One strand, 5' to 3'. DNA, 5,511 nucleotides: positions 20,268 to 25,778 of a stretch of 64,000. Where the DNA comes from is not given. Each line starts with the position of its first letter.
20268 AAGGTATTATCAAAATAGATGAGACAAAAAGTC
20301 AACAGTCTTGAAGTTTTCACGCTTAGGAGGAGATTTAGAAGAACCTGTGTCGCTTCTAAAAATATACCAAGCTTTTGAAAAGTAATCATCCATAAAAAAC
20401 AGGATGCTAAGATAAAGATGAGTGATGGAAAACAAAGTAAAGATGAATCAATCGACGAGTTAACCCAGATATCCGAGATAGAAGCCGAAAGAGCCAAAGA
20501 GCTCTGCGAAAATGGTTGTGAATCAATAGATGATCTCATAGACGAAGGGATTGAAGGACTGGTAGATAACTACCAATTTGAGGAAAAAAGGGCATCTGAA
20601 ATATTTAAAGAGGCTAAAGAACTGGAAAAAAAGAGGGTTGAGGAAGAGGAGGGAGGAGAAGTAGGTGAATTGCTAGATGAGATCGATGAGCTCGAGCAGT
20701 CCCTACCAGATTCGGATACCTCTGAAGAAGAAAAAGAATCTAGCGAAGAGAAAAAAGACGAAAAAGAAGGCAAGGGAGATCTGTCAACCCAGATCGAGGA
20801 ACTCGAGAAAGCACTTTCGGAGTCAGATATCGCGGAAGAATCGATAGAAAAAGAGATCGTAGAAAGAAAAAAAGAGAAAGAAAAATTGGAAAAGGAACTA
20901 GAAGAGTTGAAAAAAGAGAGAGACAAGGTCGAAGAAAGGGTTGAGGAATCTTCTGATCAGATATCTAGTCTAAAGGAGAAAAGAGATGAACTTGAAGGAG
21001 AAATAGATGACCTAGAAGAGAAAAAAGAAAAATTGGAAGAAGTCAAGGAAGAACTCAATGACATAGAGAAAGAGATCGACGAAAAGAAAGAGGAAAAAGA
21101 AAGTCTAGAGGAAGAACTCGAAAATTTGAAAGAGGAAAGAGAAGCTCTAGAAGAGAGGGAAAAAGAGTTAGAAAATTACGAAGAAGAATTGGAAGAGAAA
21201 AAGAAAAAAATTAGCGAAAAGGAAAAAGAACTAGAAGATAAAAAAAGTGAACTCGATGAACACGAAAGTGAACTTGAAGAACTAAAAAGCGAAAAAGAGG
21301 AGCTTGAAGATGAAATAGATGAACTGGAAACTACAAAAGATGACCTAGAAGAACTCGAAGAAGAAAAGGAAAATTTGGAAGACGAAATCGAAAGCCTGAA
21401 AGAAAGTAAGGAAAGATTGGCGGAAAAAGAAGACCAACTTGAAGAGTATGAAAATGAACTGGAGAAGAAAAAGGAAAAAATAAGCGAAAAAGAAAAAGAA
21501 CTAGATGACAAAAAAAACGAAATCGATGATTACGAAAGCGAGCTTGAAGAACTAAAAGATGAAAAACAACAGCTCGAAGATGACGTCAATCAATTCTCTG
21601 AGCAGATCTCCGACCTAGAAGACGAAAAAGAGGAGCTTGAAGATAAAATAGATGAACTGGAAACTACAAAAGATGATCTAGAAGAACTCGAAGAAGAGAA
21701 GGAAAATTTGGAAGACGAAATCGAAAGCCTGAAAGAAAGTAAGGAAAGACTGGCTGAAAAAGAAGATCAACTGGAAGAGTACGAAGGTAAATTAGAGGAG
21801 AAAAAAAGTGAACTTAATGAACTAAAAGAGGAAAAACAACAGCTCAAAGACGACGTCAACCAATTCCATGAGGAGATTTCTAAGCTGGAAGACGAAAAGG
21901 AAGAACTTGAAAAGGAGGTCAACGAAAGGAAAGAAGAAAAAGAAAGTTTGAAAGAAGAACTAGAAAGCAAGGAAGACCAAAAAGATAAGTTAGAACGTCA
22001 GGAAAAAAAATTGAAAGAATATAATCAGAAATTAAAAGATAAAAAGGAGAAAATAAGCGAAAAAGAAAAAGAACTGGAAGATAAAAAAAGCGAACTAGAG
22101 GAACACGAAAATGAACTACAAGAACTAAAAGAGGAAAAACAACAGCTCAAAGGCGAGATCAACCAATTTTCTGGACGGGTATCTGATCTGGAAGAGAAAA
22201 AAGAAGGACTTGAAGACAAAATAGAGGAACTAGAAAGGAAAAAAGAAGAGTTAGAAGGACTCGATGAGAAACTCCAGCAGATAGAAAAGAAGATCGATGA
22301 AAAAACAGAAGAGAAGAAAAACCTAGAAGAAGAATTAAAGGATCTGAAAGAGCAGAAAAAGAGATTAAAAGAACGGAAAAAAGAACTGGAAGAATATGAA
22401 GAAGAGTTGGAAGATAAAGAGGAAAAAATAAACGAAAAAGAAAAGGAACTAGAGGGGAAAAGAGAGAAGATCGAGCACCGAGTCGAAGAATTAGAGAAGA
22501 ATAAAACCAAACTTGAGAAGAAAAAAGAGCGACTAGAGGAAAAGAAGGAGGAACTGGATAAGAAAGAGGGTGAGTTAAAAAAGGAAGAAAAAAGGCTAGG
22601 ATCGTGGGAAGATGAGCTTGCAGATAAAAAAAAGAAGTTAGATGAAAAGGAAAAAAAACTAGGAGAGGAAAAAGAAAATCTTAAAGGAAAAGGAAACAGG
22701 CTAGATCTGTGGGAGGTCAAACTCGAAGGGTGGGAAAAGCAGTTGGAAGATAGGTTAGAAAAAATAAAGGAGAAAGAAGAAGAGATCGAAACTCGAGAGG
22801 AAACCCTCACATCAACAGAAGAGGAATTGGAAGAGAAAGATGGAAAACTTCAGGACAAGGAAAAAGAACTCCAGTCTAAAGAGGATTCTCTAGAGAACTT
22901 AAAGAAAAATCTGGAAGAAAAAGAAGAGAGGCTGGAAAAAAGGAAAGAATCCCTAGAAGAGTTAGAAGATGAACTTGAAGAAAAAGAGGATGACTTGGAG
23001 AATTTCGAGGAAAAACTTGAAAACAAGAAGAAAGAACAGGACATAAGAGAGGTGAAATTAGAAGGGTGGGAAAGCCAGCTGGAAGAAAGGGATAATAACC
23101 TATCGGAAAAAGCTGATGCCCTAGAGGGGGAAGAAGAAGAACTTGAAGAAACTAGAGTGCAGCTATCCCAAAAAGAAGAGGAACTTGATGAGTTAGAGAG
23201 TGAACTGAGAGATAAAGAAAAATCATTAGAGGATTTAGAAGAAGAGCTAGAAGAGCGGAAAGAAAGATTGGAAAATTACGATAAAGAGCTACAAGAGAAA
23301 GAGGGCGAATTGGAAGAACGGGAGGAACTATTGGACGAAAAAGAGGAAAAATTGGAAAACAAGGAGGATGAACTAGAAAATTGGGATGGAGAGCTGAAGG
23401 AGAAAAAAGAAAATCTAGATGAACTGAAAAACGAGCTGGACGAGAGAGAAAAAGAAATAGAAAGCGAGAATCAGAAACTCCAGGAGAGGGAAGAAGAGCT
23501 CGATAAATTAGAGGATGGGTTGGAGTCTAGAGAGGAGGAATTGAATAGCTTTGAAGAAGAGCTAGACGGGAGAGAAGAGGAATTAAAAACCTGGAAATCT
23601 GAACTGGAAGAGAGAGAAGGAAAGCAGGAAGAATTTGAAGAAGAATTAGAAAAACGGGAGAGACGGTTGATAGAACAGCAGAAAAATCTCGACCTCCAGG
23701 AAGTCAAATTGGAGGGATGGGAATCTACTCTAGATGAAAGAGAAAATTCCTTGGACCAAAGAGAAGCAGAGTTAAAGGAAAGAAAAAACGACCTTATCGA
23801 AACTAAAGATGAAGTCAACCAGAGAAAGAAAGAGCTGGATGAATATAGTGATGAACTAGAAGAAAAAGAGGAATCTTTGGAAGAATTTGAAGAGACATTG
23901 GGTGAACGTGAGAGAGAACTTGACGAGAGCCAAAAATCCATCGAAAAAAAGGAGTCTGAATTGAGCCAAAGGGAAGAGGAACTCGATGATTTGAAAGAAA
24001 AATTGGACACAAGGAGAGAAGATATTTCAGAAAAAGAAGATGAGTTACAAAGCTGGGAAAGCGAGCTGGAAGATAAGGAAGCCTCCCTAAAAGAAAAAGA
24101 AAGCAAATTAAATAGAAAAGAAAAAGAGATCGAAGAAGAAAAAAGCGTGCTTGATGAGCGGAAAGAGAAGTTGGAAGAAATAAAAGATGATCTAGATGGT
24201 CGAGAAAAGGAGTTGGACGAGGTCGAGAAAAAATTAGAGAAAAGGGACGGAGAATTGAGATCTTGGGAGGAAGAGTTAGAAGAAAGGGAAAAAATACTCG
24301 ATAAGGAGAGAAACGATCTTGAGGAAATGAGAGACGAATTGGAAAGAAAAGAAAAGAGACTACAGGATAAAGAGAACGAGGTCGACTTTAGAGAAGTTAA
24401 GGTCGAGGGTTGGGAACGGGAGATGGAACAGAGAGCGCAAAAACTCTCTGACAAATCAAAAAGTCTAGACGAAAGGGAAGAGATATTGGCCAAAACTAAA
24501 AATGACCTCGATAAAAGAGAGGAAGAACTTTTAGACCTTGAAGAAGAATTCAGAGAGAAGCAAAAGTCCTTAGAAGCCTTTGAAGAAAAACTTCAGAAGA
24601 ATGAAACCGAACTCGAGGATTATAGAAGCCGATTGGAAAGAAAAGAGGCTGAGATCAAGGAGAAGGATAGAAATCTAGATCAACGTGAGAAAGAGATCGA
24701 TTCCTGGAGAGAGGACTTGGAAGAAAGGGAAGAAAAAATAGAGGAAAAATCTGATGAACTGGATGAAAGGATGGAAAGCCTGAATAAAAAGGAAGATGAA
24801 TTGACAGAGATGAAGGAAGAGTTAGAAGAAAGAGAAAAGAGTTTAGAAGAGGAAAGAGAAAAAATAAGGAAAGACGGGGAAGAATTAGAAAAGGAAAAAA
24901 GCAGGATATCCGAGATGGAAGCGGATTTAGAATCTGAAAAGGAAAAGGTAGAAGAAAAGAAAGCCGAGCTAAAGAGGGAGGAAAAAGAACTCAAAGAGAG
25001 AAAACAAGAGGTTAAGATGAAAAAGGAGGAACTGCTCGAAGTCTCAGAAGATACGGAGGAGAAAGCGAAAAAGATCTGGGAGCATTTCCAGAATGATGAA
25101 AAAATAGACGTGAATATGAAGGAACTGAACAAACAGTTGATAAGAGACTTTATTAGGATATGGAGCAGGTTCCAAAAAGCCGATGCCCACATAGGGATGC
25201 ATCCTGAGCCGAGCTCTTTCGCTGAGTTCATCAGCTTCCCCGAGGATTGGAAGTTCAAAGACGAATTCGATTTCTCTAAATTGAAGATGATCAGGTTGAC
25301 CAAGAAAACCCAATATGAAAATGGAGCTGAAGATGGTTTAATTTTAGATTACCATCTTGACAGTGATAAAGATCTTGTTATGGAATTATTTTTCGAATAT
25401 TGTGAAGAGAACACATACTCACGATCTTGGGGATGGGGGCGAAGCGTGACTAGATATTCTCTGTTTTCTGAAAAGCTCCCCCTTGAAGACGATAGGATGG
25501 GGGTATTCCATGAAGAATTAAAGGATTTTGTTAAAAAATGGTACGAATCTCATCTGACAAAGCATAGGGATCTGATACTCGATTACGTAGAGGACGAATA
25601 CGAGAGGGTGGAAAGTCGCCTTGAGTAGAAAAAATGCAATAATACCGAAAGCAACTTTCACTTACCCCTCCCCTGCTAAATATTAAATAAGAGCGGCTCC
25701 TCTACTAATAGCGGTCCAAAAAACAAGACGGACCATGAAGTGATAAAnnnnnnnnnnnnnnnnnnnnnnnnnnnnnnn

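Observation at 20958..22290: Near-identical 333-nt (111-aa) tandem repeat units inside the giant gene, and higher-order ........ repeats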

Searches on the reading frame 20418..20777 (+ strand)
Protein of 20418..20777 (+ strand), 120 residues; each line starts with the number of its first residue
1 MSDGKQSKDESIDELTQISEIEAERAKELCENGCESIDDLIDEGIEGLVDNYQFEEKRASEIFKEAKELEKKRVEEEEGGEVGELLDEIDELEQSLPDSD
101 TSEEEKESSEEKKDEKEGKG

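Call 48: search_protein_families(library=pfam, proteins=[window:20418-20777:+], max_evalue=0.01)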
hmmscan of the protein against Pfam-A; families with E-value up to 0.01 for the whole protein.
window:20418-20777:+ (120 aa): 2 families
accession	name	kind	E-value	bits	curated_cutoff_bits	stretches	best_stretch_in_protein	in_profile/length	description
PF14520.12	HHH_5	-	1.2e-05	26.1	27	1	13-68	2-57/57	Helix-hairpin-helix domain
PF10391.15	DNA_pol_lambd_f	-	0.0059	16.8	29.8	1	14-44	2-32/51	Fingers domain of DNA polymerase lambda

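Call 49: search_solved_structures(query=window:20418-20777:+, max_evalue=1)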
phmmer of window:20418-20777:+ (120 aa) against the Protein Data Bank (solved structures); distinct sequences matched with E-value up to 1: 3.
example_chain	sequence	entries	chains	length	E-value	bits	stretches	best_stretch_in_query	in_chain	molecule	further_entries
2jzb_B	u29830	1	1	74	0.2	15.7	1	10-67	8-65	Transcription elongation protein nusA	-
6ib8_C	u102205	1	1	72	0.2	15.7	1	10-67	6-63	Transcription termination/antitermination protein NusA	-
1wcn_A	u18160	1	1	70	0.22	15.6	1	11-67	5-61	TRANSCRIPTION ELONGATION PROTEIN NUSA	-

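Call 54: find_homologous_proteins(query=window:20418-20717:+, max_evalue=0.01)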
Query seq(100 aa): 7 candidates shared short words with the query, none scored E <= 0.01.

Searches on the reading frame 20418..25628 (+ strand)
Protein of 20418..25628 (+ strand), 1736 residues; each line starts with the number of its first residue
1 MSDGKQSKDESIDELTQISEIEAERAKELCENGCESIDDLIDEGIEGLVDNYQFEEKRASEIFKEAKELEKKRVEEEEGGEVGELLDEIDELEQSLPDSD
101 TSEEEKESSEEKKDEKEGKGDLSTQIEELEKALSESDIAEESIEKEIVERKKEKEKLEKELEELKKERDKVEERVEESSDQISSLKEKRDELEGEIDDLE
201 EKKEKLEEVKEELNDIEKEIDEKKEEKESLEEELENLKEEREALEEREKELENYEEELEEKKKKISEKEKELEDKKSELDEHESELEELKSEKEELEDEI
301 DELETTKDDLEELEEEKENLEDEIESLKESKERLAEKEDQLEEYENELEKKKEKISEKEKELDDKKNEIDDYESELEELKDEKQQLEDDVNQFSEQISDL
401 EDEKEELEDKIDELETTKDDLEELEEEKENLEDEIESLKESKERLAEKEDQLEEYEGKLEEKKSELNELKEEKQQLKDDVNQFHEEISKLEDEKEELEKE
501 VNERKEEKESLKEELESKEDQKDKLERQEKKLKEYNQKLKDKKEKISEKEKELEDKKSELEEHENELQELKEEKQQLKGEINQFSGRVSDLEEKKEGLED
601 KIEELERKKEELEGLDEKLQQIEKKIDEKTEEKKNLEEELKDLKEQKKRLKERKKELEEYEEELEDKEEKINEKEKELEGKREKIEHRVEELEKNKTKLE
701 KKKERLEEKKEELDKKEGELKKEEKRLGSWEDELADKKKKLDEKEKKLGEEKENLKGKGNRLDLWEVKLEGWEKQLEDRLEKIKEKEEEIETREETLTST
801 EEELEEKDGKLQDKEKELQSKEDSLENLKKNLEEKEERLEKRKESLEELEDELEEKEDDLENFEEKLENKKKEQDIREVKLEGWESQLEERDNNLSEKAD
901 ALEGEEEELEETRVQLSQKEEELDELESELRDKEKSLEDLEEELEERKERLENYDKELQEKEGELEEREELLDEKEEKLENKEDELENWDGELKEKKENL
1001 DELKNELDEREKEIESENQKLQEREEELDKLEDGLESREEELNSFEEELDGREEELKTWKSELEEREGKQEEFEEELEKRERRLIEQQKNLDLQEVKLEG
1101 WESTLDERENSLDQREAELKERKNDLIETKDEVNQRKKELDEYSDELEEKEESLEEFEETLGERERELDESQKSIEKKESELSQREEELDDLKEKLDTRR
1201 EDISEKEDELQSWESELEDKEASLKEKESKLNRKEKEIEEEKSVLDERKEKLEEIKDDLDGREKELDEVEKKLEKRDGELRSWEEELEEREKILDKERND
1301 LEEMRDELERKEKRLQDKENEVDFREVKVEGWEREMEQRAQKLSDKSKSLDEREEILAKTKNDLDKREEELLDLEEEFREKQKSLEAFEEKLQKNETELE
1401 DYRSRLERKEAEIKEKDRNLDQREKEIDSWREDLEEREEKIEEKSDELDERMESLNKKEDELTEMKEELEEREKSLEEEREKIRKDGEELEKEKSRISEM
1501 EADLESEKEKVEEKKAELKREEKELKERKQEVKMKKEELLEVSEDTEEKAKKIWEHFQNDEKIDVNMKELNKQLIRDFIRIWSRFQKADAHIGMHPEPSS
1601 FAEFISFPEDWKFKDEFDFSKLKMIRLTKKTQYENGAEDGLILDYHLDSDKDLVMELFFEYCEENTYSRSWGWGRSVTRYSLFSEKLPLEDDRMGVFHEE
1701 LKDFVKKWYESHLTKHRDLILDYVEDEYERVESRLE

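Call 6: search_protein_families(library=pfam, proteins=[window:20418-25628:+], max_evalue=0.01)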
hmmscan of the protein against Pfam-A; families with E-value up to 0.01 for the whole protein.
window:20418-25628:+ (1736 aa): 7 families
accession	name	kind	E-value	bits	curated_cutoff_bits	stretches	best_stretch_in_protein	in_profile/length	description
PF12072.13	RNase_Y_N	-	1.2e-17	64.4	32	4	1002-1072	68-138/201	RNase Y N-terminal region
PF02601.20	Exonuc_VII_L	-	1.5e-09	38.2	35.9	0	175-304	139-270/315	Exonuclease VII, large subunit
PF19220.6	Rod_CreS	-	1.9e-05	24.4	100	1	451-614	7-174/359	Crescentin, rod domain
PF06818.20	Fez1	-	0.00018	22.5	34.4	0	531-596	39-104/199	Fez1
PF14520.12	HHH_5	-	0.00021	22.1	27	1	13-68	2-57/57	Helix-hairpin-helix domain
PF13851.11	GAS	-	0.0016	18.3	32.3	1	146-250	27-131/200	Growth-arrest specific micro-tubule binding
PF06009.19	Laminin_II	-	0.0037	17.7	33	1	531-627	4-100/138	Laminin Domain II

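Call 7: search_protein_families(library=ncbifam, proteins=[window:20418-25628:+], max_evalue=0.01)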
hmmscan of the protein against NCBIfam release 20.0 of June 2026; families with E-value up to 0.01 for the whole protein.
window:20418-25628:+ (1736 aa): 18 families
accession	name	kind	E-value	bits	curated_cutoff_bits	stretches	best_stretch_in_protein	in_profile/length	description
TIGR02168.1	SMC_prok_B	equivalog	1.6e-62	211.6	567.35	7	1138-1399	232-493/1181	chromosome segregation protein SMC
NF045487.1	ASRP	equivalog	7.5e-58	196.5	300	8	276-422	117-269/593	archaea-specific SMC-related protein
TIGR02169.1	SMC_prok_A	equivalog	9.3e-53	179.3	729.4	7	816-1084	231-500/1165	chromosome segregation protein SMC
TIGR04523.1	Mplasa_alph_rch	subfamily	3.5e-36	124.4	270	5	462-806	312-645/745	helix-rich protein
TIGR04320.1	Surf_Exclu_PgrA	domain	5e-32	111.6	70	6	1166-1267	256-360/360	SEC10/PgrA surface exclusion domain-containing protein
NF002572.0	PRK02224.1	equivalog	8e-32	110.5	1087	4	235-627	310-708/888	DNA double-strand break repair ATPase Rad50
NF047368.1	collar_FlbB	equivalog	1.7e-30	106.3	110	4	696-762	59-125/193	periplasmic-type flagellar collar protein FlbB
NF041035.1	Rad50_Halo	equivalog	4.3e-28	98.2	1000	4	562-1074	203-708/883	DNA double-strand break repair ATPase Rad50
NF038350.1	taxis_HmpF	equivalog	1.5e-25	89.6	200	9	643-837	112-309/553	pilus motility taxis protein HmpF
NF003034.1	PRK03918.1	equivalog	7.7e-22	77.1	700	3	142-418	169-435/878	DNA double-strand break repair ATPase Rad50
NF047515.1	SpiroCoCo_C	equivalog_domain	1.6e-21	76.8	125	4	224-401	34-214/313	SpiroCoCo family coiled-coil protein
NF045780.1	TrlF_fam_ATP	equivalog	2.1e-13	49.9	350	2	307-584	417-698/944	TrlF family AAA-like ATPase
TIGR03319.1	RNase_Y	equivalog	5.1e-12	45.1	454.35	0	1120-1209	47-133/514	ribonuclease Y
NF041034.1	Rad50_Sulf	equivalog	6.1e-12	44.2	1000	3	215-460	171-419/872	DNA double-strand break repair ATPase Rad50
TIGR00996.1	Mtu_fam_mce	paralog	1.8e-09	37.2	140.5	0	306-416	176-287/291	MCE family protein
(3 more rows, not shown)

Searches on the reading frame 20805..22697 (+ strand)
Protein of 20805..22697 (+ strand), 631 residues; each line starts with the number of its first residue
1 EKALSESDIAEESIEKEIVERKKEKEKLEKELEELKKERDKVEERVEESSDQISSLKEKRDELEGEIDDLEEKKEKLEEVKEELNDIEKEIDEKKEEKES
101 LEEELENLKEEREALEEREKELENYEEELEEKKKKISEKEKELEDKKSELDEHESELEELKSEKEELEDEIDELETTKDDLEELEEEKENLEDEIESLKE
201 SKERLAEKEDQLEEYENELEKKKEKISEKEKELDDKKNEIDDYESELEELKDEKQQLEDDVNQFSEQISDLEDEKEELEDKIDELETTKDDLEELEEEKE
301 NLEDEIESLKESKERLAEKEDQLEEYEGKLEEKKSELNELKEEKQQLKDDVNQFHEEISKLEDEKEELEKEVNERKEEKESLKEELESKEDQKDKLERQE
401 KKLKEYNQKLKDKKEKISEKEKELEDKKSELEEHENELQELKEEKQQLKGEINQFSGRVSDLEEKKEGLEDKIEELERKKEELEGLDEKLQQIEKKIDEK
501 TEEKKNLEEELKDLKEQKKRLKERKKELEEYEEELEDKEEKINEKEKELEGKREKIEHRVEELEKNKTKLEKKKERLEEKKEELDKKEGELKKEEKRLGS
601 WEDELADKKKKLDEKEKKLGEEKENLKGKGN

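Call 50: predict_structure(protein=window:20805-22697:+)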
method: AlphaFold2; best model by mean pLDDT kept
length: 631 residues; sequences in the alignment: 1
mean_pLDDT: 70.0   pTM: 0.24
mean pLDDT of the five models: 70.0, 69.8, 69.6, 67.6, 64.6
residues with pLDDT >= 90: 0; 70-90: 395; 50-70: 184; < 50: 52
segments of 3 or more residues with pLDDT < 50: 1-7, 181-188, 311-314, 318-320, 451-468, 629-631
pLDDT, mean of each block of 10 residues (from residue 1): 48 70 73 72 60 69 74 73 77 76 71 72 77 80 78 75 70 56 46 56 62 73 77 80 79 79 77 73 65 60 56 45 60 70 77 82 79 79 71 72 74 76 72 67 60 42 44 64 70 74 72 72 76 79 79 79 76 74 75 74 76 79 65 40
secondary structure, 60 per line:
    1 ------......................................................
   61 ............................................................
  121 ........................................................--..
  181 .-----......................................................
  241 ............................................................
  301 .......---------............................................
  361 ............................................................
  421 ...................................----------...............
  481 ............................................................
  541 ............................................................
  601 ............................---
elements in order: H7-176 H187-307 H317-455 H466-628
